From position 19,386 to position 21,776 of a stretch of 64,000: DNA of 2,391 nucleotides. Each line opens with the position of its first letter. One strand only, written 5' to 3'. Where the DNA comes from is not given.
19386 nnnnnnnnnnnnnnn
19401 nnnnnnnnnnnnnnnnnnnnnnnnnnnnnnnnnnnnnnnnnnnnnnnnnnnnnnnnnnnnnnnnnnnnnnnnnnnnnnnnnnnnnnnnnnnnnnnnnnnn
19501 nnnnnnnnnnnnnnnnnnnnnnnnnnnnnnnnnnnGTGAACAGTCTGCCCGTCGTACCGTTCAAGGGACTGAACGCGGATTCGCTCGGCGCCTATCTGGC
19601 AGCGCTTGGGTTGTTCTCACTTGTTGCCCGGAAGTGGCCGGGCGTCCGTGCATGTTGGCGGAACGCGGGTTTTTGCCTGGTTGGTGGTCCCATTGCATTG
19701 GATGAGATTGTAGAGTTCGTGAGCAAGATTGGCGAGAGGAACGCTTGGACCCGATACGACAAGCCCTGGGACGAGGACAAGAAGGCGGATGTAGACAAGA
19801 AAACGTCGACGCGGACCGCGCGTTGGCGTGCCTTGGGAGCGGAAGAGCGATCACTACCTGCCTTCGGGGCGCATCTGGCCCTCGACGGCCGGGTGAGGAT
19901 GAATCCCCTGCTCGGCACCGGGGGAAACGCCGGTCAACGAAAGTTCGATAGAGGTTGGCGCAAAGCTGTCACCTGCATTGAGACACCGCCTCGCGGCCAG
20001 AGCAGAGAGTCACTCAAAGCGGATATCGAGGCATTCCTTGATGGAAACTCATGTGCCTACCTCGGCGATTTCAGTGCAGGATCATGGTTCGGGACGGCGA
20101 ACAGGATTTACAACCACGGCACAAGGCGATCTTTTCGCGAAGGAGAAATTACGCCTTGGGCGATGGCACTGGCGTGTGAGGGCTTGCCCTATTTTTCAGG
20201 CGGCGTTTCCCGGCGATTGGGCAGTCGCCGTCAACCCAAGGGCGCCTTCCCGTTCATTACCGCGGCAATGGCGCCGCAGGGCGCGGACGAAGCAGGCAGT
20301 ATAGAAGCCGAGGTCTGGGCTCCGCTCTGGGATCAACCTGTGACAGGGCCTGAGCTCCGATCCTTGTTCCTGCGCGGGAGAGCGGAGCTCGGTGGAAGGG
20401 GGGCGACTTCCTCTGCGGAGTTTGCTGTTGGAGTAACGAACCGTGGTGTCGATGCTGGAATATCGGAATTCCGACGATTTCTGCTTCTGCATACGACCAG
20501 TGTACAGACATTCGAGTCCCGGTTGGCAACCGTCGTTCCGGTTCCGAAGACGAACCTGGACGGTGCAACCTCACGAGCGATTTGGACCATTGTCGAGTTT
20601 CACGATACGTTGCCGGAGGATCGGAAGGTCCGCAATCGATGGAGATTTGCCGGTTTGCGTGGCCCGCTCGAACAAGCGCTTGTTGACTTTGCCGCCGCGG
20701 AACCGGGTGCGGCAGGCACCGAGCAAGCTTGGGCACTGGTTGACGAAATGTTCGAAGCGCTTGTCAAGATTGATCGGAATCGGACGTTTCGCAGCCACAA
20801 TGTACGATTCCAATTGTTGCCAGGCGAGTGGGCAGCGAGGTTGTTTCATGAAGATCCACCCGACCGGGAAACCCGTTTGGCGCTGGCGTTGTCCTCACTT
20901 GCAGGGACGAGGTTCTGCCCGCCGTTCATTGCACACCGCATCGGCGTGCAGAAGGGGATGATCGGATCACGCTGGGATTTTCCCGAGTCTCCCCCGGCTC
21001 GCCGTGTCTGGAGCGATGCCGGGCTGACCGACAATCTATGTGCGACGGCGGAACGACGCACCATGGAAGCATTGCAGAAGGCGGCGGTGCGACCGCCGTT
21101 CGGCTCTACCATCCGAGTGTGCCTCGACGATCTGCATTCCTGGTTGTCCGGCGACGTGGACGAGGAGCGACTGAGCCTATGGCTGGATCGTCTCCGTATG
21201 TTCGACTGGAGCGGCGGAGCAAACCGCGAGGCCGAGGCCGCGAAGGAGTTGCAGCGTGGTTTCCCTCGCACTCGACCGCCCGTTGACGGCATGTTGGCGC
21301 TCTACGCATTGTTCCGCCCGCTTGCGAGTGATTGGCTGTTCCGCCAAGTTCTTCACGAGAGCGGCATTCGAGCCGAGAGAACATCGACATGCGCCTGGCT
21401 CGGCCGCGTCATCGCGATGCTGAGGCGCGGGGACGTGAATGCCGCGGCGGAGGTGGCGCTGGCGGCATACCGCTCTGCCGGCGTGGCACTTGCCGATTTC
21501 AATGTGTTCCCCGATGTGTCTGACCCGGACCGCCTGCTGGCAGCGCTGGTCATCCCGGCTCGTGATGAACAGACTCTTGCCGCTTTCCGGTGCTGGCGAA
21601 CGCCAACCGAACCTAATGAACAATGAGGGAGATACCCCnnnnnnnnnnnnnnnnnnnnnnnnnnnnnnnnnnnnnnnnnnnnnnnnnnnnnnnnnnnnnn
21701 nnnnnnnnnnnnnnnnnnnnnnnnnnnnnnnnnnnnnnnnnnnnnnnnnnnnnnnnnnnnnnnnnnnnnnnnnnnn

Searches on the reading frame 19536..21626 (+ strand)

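Call 76: search_protein_families(library=pfam, proteins=[window:19536-21626:+], max_evalue=0.001)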
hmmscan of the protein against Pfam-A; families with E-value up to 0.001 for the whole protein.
window:19536-21626:+ (696 aa): 0 families

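Call 81: search_protein_families(library=padloc, proteins=[window:19536-21626:+], max_evalue=0.001)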
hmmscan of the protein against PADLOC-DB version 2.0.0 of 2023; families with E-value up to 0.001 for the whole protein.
window:19536-21626:+ (696 aa): 3 families
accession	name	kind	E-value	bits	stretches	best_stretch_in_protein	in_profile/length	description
PDLC01026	Cas8g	-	4.1e-100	334.6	2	87-690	123-717/718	"CRISPR-associated protein Csx17, subtype Dpsyc"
PDLC01377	Cas8g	-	1.7e-50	170.4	1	115-650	134-611/613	CAS-I-U; effector_LS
PDLC01514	Cas8g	-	4.9e-07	27.6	1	8-118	5-116/287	CAS-I-U; effector_LS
